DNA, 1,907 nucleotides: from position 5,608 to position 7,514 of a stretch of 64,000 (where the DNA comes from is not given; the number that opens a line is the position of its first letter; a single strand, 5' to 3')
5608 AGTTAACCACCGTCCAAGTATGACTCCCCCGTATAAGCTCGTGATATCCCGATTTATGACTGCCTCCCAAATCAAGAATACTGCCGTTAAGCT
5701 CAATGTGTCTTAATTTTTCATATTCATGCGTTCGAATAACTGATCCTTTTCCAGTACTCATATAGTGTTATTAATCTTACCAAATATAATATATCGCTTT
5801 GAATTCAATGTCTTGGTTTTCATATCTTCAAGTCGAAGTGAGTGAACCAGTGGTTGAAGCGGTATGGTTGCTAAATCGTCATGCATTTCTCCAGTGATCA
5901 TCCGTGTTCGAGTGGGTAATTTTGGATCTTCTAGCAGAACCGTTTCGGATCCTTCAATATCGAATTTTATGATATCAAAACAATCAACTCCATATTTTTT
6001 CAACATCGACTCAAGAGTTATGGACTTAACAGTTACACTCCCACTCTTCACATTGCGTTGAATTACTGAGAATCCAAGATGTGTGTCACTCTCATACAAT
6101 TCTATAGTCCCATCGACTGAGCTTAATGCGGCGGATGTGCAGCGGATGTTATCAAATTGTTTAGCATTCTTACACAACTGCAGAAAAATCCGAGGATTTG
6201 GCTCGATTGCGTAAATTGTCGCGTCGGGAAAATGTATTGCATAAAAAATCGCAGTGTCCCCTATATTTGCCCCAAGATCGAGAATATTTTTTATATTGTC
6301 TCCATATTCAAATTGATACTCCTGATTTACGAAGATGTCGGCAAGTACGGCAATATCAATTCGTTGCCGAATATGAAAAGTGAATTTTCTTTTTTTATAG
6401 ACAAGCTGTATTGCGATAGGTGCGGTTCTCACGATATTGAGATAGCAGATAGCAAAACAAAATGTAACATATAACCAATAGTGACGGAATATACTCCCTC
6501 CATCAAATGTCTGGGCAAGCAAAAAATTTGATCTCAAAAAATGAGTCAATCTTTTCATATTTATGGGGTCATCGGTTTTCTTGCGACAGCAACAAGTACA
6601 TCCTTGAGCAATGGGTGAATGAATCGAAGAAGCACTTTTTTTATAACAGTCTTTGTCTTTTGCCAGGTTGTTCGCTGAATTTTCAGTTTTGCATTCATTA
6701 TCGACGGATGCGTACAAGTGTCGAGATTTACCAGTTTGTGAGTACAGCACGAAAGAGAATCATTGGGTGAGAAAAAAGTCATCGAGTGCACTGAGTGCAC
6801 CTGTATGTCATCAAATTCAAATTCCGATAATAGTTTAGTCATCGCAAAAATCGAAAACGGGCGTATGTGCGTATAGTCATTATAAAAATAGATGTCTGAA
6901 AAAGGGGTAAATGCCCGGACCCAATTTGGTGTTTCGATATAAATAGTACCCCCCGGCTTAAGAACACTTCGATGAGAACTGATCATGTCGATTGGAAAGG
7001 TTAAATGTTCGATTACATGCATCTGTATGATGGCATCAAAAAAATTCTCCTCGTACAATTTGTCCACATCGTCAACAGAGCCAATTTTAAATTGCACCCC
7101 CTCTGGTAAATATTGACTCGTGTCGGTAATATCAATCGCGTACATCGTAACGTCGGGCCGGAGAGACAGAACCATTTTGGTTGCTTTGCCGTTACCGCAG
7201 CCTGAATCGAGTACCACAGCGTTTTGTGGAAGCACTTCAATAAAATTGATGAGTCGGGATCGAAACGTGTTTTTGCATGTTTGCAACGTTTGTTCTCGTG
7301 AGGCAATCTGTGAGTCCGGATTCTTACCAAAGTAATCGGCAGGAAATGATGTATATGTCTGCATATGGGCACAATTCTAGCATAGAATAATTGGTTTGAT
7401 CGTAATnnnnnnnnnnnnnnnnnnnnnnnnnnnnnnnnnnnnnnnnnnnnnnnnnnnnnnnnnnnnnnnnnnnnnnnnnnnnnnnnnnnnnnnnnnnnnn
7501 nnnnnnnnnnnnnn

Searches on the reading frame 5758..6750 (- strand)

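Call 4: search_protein_families(library=pfam, proteins=[window:5758-6750:-], max_evalue=0.01)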
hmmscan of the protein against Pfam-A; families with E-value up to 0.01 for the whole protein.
window:5758-6750:- (330 aa): 1 family
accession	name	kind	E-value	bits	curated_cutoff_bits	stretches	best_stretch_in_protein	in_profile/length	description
PF05050.19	Methyltransf_21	-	6.5e-14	52.9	22.7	1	158-291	1-150/173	Methyltransferase FkbM domain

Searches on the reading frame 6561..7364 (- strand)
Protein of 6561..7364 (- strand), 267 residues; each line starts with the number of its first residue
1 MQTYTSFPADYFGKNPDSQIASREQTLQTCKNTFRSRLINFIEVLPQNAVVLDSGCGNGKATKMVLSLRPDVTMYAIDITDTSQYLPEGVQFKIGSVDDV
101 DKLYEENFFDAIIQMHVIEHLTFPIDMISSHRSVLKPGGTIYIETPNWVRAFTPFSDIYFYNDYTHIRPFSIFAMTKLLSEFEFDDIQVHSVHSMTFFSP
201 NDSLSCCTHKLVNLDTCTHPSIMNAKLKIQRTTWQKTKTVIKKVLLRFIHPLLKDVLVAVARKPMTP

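Call 4: search_protein_families(library=pfam, proteins=[window:6561-7364:-], max_evalue=0.01)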
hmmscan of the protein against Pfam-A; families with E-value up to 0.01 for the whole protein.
window:6561-7364:- (267 aa): 7 families
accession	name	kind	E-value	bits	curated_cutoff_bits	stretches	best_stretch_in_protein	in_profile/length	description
PF13489.12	Methyltransf_23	-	1e-16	61.5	27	1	38-188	12-163/164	Methyltransferase domain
PF13847.12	Methyltransf_31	-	1.3e-12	48.1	27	1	48-149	4-115/145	Methyltransferase domain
PF08241.18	Methyltransf_11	-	3.4e-10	40.9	21.2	1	52-143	1-95/95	Methyltransferase domain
PF13649.12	Methyltransf_25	-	4.6e-08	34.1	27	1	51-139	1-97/97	Methyltransferase domain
PF08242.18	Methyltransf_12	-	1.8e-07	32.2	30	1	52-141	1-98/98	Methyltransferase domain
PF08003.17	Methyltransf_9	-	1.8e-05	24.3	23.8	1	37-146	106-220/315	Protein of unknown function (DUF1698)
PF07021.18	MetW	-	0.0042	17.2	21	1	41-129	7-96/193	Methionine biosynthesis protein MetW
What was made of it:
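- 6561..7364 (-): Methyltransf_23 methyltransferase, conserved neighbour of the GT9. Pfam 61.5 bits (call 4).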
